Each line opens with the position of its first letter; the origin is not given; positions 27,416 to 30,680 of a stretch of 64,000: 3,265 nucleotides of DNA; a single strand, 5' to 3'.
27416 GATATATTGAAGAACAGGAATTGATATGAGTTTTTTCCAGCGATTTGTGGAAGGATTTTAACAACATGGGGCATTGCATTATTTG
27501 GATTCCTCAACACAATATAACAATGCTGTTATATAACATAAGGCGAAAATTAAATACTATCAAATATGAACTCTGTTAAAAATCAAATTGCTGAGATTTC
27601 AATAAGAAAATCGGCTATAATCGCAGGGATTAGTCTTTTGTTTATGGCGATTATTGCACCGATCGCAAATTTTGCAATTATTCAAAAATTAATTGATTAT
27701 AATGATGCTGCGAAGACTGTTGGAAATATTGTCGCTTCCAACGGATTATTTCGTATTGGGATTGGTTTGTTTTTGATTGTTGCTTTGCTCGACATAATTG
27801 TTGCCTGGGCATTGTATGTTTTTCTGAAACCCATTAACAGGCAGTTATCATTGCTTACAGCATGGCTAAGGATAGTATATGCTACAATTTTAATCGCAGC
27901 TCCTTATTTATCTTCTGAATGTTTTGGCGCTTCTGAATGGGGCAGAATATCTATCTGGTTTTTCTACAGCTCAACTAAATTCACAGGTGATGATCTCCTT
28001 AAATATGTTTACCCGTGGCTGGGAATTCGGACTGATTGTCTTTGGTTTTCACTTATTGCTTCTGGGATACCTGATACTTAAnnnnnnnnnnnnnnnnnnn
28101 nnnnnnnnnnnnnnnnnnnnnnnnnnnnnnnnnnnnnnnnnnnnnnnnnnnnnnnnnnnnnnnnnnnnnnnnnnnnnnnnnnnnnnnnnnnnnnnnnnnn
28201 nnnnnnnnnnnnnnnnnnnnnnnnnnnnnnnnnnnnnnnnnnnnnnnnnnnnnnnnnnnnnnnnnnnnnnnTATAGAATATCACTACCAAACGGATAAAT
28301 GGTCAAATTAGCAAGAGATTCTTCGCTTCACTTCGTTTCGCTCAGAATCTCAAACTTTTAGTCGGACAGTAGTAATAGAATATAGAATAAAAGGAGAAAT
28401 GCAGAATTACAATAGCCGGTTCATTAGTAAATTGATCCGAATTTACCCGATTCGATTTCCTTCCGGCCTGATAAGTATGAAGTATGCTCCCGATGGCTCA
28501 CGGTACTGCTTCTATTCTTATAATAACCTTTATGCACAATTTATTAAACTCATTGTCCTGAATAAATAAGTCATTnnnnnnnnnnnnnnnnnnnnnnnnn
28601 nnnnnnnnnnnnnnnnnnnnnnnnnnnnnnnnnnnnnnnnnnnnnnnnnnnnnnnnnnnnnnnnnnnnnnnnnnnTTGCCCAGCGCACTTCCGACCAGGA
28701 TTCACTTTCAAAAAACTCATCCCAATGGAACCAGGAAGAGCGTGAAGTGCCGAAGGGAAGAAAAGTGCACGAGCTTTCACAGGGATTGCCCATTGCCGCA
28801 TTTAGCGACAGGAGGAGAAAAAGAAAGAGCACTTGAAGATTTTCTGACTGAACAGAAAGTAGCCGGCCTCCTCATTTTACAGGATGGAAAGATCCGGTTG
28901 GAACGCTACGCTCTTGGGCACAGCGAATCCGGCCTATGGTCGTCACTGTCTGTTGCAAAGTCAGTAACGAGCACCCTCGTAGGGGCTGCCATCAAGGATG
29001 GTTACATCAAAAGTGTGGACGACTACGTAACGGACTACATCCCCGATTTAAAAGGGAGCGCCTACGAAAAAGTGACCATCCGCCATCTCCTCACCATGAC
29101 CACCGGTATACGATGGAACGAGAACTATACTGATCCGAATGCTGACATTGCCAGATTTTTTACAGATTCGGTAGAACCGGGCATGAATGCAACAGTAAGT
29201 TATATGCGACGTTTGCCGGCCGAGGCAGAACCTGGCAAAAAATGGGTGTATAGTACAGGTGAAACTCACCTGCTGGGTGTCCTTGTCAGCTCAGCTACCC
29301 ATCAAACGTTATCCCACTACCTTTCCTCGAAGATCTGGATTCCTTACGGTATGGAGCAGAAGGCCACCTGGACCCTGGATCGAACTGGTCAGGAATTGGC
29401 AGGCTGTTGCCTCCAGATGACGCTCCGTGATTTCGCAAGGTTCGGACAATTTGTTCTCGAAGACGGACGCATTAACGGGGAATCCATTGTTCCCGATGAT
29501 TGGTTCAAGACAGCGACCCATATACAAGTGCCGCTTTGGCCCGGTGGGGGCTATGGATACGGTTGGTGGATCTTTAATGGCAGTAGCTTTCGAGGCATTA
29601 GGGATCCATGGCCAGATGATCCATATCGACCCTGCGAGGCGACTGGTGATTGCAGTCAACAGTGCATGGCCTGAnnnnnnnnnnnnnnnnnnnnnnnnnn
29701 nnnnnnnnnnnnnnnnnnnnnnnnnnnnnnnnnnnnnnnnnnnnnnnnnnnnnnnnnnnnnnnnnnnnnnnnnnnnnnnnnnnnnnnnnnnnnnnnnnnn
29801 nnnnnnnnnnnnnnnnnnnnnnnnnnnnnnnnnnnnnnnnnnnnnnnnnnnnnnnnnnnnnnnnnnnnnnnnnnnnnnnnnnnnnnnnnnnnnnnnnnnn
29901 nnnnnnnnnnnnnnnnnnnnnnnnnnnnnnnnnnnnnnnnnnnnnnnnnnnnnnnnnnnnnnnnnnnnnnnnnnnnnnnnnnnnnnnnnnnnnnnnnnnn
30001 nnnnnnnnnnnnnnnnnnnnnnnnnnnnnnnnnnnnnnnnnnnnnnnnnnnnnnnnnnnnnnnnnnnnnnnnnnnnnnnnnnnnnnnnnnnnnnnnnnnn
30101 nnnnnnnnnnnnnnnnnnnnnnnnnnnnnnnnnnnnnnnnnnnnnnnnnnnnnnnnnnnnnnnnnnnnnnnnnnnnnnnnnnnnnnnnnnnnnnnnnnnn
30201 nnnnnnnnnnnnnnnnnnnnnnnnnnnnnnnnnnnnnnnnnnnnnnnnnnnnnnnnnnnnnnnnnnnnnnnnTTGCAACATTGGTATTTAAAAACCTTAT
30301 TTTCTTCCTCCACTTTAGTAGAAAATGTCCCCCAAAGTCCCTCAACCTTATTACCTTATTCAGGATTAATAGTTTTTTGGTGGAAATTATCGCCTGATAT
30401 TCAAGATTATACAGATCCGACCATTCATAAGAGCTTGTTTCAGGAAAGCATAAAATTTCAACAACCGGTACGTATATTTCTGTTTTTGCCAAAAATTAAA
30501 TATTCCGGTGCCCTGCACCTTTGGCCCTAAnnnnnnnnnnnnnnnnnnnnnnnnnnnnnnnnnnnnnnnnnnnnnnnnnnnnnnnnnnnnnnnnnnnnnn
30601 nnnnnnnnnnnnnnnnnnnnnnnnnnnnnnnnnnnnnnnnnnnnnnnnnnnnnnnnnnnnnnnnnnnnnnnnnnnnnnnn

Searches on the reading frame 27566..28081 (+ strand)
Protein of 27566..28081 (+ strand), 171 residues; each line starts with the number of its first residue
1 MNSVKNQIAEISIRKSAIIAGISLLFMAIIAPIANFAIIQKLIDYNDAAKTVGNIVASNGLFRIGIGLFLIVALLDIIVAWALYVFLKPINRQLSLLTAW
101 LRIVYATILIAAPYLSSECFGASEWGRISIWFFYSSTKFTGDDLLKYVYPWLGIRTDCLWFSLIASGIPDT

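Call 14: search_protein_families(library=pfam, proteins=[window:27566-28081:+])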
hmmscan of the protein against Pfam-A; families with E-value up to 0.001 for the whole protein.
window:27566-28081:+ (171 aa): 1 family
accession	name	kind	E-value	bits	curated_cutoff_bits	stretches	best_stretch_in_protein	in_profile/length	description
PF14329.11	DUF4386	-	1.2e-22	81.3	27.6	1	19-111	1-93/210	Domain of unknown function (DUF4386)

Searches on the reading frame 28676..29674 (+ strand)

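Call 14: search_protein_families(library=pfam, proteins=[window:28676-29674:+])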
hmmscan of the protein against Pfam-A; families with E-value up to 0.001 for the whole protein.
window:28676-29674:+ (332 aa): 1 family
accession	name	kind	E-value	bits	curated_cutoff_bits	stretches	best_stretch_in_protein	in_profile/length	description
PF00144.29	Beta-lactamase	-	3e-33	115.8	27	1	52-301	4-275/329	Beta-lactamase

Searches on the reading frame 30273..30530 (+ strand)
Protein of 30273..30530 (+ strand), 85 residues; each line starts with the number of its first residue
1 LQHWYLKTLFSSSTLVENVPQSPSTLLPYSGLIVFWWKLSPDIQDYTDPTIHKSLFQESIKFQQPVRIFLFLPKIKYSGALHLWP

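Call 48: search_protein_families(library=pfam, proteins=[window:30273-30530:+], max_evalue=0.01)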
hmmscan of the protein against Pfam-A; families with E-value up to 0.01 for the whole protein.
window:30273-30530:+ (85 aa): 0 families
